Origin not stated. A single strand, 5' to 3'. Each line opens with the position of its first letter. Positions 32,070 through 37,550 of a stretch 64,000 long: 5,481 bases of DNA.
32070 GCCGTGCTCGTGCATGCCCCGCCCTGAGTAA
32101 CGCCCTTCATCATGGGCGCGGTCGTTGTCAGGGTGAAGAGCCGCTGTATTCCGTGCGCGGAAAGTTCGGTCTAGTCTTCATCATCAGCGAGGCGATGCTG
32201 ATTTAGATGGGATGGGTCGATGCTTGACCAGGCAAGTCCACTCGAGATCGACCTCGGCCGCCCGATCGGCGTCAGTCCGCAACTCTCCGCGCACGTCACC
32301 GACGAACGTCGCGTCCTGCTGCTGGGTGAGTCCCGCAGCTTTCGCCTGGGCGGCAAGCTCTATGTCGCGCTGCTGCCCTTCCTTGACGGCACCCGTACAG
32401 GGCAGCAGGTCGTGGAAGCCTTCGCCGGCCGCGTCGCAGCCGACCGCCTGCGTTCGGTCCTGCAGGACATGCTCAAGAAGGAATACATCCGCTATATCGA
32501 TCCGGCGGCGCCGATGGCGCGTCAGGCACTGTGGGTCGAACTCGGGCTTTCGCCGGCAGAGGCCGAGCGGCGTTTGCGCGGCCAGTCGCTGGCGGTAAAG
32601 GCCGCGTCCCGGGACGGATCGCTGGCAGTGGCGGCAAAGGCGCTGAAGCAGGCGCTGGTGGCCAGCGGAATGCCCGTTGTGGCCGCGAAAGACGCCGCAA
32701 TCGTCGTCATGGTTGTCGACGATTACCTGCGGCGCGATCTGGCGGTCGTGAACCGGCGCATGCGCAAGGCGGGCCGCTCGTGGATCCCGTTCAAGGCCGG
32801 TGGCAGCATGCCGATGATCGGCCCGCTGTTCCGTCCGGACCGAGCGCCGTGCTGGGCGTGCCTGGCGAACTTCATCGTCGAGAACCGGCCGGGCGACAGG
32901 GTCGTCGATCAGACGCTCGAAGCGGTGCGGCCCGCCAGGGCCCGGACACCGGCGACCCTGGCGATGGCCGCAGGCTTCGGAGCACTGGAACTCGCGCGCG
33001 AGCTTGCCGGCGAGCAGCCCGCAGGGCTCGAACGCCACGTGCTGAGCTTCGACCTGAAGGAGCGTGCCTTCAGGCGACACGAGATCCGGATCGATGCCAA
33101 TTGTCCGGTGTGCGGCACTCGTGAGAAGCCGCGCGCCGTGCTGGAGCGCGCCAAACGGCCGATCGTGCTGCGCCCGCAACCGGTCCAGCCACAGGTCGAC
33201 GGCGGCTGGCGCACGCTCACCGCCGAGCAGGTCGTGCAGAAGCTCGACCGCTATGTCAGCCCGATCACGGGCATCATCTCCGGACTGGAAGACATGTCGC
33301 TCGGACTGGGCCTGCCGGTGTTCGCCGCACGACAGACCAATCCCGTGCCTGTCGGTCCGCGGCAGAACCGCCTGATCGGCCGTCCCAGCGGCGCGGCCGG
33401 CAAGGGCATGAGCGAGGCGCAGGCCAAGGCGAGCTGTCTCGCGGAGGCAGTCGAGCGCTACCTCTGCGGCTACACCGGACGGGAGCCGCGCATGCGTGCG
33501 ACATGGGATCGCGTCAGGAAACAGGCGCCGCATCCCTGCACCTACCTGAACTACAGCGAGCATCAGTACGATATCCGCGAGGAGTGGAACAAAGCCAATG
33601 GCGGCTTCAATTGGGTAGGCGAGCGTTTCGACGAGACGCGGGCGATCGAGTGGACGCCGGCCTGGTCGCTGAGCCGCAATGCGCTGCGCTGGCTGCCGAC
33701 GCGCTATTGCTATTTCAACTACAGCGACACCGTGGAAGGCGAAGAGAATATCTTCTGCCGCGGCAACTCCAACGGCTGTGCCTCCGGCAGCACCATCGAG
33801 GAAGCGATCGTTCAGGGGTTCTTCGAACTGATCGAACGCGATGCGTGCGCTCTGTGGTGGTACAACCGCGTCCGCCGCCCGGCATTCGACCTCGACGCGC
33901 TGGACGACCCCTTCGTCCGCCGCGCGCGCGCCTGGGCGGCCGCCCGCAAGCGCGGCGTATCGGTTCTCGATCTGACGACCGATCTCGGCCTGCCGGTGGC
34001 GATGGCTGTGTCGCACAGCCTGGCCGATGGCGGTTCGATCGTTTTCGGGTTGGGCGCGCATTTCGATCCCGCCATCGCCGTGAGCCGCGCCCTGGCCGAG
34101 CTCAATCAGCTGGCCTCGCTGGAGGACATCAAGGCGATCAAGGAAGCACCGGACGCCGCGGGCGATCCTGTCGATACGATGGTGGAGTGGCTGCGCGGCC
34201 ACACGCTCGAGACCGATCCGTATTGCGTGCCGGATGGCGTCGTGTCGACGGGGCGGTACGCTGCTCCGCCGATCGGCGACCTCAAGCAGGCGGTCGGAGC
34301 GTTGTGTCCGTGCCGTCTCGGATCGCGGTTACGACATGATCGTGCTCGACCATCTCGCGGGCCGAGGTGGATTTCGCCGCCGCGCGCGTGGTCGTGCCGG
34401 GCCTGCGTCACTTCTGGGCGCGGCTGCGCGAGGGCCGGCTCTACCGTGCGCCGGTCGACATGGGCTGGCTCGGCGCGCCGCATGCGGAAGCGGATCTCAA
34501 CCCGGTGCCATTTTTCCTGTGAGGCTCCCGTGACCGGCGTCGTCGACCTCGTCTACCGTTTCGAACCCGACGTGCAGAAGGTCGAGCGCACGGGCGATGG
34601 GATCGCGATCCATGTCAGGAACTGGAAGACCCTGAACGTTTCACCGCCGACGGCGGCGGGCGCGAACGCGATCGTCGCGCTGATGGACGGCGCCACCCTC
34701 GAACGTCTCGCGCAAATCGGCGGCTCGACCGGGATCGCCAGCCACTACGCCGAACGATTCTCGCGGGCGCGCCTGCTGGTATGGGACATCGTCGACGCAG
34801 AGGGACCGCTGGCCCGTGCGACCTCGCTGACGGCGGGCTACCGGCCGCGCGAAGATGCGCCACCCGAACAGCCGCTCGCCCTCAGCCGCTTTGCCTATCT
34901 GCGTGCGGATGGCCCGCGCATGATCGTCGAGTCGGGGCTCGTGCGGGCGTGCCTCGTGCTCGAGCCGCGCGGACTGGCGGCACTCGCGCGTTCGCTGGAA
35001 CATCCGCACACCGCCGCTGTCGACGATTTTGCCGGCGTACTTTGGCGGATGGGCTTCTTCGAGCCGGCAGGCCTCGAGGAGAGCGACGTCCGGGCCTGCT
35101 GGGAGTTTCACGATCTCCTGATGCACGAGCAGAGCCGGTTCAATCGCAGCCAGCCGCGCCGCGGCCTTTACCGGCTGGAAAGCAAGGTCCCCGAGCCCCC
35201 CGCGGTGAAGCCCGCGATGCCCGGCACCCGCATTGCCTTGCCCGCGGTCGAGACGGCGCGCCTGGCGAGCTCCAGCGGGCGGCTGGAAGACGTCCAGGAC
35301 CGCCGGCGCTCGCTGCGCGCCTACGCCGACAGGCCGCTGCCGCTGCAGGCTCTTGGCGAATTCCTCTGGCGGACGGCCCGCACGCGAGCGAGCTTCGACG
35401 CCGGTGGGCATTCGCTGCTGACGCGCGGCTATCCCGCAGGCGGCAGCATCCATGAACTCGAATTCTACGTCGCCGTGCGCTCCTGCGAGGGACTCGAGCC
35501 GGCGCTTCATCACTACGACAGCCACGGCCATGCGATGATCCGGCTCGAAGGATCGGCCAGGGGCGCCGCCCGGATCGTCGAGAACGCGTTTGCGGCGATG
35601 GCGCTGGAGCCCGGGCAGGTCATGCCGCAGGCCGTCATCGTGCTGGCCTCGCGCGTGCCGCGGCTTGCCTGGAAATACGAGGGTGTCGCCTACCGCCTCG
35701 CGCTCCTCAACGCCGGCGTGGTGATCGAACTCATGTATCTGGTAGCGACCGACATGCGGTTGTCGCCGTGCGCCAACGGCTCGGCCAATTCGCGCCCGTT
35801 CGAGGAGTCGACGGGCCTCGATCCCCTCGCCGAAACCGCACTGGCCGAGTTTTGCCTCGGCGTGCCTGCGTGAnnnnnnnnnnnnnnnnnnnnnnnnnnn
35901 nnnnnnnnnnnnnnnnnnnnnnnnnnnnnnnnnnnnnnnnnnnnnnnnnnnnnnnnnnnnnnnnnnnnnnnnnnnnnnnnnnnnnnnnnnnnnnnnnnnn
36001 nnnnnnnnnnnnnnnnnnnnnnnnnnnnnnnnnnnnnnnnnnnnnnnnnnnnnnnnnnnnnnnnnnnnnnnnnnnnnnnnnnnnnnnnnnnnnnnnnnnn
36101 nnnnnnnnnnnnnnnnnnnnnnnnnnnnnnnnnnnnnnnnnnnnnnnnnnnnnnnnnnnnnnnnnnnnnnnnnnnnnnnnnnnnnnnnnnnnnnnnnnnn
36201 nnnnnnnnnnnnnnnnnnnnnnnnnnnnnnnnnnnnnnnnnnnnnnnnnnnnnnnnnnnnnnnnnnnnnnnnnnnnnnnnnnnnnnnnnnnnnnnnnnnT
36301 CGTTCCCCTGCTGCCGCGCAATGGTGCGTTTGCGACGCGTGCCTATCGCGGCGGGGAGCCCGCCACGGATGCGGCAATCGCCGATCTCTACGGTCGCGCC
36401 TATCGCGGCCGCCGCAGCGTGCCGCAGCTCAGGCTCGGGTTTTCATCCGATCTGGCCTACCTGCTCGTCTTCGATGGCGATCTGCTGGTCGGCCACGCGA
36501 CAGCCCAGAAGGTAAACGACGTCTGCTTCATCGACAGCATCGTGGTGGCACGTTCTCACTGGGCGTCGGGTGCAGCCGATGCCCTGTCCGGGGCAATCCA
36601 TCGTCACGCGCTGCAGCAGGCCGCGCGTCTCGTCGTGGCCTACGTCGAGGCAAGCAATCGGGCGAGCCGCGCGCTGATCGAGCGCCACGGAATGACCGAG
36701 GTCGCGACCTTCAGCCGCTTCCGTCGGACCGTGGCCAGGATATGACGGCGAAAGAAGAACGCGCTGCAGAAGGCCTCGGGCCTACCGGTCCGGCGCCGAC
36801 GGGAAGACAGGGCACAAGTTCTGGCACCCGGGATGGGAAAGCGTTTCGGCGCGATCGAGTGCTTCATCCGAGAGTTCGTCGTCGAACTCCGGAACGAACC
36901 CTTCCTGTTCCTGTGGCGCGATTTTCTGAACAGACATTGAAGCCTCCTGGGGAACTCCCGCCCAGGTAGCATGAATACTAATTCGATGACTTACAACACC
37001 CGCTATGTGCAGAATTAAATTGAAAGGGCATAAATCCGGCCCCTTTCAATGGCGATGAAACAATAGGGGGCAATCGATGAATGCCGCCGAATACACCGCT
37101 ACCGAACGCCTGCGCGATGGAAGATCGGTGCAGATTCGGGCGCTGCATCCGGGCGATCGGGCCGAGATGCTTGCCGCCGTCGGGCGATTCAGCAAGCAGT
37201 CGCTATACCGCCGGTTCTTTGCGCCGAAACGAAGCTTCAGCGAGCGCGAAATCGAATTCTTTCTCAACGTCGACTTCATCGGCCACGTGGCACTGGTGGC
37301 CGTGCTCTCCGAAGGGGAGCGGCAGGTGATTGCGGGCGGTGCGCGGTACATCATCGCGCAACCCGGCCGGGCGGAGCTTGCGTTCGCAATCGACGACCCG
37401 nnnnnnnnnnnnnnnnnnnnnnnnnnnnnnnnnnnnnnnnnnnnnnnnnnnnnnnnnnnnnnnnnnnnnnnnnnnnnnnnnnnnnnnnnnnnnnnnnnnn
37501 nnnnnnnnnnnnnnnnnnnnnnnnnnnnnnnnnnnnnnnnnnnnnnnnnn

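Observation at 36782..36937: Hidden 51-aa RiPP precursor candidate with a cyanobactin-like ELSDEAL leader, on the strand opposite the YcaO operon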

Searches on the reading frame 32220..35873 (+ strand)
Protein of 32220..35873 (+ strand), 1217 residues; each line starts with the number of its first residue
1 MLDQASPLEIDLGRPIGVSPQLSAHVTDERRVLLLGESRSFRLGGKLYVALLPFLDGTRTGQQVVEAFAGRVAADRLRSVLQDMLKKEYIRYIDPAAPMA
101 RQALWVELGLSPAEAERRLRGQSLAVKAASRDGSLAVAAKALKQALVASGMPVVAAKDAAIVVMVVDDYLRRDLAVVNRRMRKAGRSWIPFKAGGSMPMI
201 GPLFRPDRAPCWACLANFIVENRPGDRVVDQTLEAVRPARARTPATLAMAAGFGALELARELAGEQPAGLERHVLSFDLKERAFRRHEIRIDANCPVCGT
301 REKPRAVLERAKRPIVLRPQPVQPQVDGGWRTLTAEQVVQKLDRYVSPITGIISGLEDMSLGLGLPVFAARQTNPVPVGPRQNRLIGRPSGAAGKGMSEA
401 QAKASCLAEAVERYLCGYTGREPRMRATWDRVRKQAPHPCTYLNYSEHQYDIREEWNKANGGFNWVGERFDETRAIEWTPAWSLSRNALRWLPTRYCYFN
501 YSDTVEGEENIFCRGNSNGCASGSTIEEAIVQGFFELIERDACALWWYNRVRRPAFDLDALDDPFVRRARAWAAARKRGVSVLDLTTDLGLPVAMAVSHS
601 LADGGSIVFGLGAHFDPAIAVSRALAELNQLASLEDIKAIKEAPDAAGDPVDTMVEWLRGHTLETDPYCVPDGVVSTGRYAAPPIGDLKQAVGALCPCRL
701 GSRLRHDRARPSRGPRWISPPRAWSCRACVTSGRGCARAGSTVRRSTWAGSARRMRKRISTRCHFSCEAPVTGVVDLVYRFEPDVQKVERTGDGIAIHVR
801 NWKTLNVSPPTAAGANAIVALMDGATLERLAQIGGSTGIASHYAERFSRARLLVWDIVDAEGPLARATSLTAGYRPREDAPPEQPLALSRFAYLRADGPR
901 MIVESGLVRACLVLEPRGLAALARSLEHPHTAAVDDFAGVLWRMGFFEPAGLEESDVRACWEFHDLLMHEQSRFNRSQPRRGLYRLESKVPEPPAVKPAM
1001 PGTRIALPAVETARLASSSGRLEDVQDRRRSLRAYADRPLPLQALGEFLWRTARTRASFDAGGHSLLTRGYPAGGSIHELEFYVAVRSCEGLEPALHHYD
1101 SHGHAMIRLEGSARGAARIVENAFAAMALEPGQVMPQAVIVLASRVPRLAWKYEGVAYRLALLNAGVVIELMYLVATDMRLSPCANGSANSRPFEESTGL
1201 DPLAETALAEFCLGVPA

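Call 7: search_protein_families(library=pfam, proteins=[window:32220-35873:+], max_evalue=0.01)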
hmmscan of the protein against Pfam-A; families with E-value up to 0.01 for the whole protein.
window:32220-35873:+ (1217 aa): 5 families
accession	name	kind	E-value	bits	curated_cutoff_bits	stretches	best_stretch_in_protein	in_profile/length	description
PF02624.21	YcaO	-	9.4e-73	245.8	25.7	1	393-644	1-242/325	YcaO cyclodehydratase, ATP-ad Mg2+-binding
PF22767.2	ThcOx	-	2.4e-12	48.2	27.7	1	886-977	1-109/110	Cyanobactin oxidase ThcOx,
PF00881.29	Nitroreductase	-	4.6e-12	46.9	23.5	1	1028-1209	3-161/167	Nitroreductase family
PF21084.3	DUF4423_like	-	1.6e-07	31.9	24.1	1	19-90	3-74/76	Winged Helix-turn-helix domain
PF10872.14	DUF2740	-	0.0071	16.4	27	0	413-436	15-37/43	Protein of unknown function (DUF2740)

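Call 8: search_protein_families(library=ncbifam, proteins=[window:32220-35873:+], max_evalue=0.01)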
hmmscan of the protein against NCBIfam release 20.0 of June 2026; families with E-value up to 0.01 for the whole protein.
window:32220-35873:+ (1217 aa): 8 families
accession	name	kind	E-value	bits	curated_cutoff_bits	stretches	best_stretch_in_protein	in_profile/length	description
TIGR03604.1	TOMM_cyclo_SagD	subfamily_domain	2.6e-56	191.2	219.25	1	394-635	1-232/377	thiazole/oxazole-forming peptide maturase, SagD family component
TIGR03605.1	antibiot_sagB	domain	8e-35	119.9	78.4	1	1042-1214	2-172/173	SagB family peptide dehydrogenase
TIGR03266.1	methan_mark_1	equivalog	1.9e-34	119.2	365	1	375-633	38-270/376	YcaO-related McrA-glycine thioamidation protein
TIGR03882.1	cyclo_dehyd_2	equivalog_domain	7.2e-32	110.9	36.9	1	186-353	1-164/164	TOMM precursor leader peptide-binding protein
TIGR04511.1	SagB_rel_DH_2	exception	1.2e-29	103.6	240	1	981-1214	138-367/380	putative peptide maturation dehydrogenase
TIGR00702.1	TIGR00702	domain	8.8e-28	97.4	75.65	1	392-642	51-279/377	YcaO-type kinase domain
NF040716.1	YcaO_for_S12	equivalog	1.2e-06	27.3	700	1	517-642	177-302/571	30S ribosomal protein S12 methylthiotransferase accessory factor YcaO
TIGR03549.1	TIGR03549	equivalog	0.0064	14.8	900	0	509-640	320-448/723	OsmC domain/YcaO domain-containing protein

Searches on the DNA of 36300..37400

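Call 68: search_rna_families(source=window, start=36300, end=37400, threshold=evalue, max_evalue=1)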
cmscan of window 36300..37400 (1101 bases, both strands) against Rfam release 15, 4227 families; matches with E-value up to 1: 0.
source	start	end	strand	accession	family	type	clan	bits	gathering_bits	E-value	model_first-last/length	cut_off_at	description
